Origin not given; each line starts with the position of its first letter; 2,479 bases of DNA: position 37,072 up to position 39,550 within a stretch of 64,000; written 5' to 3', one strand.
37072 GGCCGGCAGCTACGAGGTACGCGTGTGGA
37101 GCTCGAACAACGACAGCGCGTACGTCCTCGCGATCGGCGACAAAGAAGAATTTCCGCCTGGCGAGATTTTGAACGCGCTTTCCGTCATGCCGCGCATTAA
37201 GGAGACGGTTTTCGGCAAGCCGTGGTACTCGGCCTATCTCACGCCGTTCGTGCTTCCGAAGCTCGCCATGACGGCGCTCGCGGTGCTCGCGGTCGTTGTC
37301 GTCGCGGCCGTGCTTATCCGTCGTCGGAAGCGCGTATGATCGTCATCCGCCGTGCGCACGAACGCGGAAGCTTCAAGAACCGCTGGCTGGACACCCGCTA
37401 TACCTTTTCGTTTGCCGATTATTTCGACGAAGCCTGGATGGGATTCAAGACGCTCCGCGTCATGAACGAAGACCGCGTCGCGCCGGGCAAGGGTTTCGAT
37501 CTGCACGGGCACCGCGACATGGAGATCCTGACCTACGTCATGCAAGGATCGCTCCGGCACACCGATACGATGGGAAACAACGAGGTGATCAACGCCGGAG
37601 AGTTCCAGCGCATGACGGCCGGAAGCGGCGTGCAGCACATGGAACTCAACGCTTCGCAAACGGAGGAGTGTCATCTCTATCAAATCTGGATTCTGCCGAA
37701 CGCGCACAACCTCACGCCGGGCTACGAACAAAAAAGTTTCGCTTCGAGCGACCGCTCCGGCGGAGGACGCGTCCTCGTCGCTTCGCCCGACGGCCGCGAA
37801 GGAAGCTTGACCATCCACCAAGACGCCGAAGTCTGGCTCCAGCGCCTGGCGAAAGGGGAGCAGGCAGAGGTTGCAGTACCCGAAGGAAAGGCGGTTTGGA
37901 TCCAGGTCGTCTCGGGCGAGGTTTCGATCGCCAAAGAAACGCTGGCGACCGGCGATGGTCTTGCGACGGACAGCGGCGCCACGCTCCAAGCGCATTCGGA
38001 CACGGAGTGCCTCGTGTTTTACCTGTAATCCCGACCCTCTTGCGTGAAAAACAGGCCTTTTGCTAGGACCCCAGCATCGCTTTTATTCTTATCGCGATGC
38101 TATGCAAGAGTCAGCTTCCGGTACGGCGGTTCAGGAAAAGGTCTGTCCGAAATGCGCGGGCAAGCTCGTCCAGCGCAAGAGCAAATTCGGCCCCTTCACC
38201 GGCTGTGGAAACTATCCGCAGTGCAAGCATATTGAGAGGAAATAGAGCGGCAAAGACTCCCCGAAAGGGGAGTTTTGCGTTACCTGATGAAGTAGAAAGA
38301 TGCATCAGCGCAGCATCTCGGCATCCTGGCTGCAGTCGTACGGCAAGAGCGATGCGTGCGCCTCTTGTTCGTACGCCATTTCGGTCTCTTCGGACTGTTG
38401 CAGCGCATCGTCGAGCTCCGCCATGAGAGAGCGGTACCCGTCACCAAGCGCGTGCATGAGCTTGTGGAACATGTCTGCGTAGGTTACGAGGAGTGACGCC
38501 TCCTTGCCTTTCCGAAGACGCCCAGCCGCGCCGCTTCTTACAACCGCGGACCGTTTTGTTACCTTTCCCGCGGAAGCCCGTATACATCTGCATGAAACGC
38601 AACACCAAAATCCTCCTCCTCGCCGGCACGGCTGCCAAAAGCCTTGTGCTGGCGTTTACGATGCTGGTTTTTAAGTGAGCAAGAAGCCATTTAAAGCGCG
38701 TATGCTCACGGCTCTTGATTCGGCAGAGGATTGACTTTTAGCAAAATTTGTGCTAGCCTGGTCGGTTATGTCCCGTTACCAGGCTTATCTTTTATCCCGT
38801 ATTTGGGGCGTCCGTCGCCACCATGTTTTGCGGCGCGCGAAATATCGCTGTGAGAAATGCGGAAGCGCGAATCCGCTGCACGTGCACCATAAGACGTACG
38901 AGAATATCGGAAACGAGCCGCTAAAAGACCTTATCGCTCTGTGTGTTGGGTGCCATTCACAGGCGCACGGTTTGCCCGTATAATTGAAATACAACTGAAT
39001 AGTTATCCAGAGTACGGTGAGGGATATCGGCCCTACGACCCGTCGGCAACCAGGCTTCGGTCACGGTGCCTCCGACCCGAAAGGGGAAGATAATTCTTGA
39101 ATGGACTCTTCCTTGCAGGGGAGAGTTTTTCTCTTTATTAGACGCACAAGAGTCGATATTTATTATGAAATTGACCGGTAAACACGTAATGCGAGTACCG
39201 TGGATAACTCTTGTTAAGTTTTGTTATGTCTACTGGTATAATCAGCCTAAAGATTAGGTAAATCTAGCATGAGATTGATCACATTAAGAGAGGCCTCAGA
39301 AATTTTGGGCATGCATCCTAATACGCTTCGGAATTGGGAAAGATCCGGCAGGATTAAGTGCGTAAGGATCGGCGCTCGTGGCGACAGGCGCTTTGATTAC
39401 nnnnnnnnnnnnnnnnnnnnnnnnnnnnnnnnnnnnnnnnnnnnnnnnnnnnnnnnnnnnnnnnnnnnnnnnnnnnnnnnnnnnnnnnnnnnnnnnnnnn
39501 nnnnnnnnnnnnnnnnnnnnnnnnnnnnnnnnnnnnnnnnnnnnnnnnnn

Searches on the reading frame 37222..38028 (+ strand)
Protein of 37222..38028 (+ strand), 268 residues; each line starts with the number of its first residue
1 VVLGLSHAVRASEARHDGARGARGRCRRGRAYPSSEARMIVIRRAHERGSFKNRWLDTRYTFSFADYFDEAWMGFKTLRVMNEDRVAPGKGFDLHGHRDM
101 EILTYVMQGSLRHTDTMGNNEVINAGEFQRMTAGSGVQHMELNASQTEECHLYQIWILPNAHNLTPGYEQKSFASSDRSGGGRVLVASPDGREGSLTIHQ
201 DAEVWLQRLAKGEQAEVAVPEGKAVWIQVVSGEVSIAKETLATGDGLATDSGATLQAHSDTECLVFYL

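Call 69: search_protein_families(library=pfam, proteins=[window:37222-38028:+])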
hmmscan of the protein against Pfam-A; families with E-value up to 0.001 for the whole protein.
window:37222-38028:+ (268 aa): 3 families
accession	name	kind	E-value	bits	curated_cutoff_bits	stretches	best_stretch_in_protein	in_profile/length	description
PF02678.22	Pirin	-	1.3e-32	112.4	26.1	1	48-157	8-108/108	Pirin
PF17954.7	Pirin_C_2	-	2e-23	82.8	22.9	1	185-266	1-84/86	Quercetinase C-terminal cupin domain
PF07883.17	Cupin_2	-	8.6e-07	29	27.2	1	85-153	4-67/70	Cupin domain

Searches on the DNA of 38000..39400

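Call 71: search_rna_families(source=window, start=38000, end=39400, threshold=gathering, show_alignments=1)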
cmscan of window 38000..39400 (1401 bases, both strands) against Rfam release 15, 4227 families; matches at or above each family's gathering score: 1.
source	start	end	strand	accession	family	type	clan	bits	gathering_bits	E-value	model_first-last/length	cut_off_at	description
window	39000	39096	+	RF00162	SAM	Cis-reg; riboswitch;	CL00012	49.6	44.4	5e-10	1-108/108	no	SAM riboswitch aptamer (S box leader)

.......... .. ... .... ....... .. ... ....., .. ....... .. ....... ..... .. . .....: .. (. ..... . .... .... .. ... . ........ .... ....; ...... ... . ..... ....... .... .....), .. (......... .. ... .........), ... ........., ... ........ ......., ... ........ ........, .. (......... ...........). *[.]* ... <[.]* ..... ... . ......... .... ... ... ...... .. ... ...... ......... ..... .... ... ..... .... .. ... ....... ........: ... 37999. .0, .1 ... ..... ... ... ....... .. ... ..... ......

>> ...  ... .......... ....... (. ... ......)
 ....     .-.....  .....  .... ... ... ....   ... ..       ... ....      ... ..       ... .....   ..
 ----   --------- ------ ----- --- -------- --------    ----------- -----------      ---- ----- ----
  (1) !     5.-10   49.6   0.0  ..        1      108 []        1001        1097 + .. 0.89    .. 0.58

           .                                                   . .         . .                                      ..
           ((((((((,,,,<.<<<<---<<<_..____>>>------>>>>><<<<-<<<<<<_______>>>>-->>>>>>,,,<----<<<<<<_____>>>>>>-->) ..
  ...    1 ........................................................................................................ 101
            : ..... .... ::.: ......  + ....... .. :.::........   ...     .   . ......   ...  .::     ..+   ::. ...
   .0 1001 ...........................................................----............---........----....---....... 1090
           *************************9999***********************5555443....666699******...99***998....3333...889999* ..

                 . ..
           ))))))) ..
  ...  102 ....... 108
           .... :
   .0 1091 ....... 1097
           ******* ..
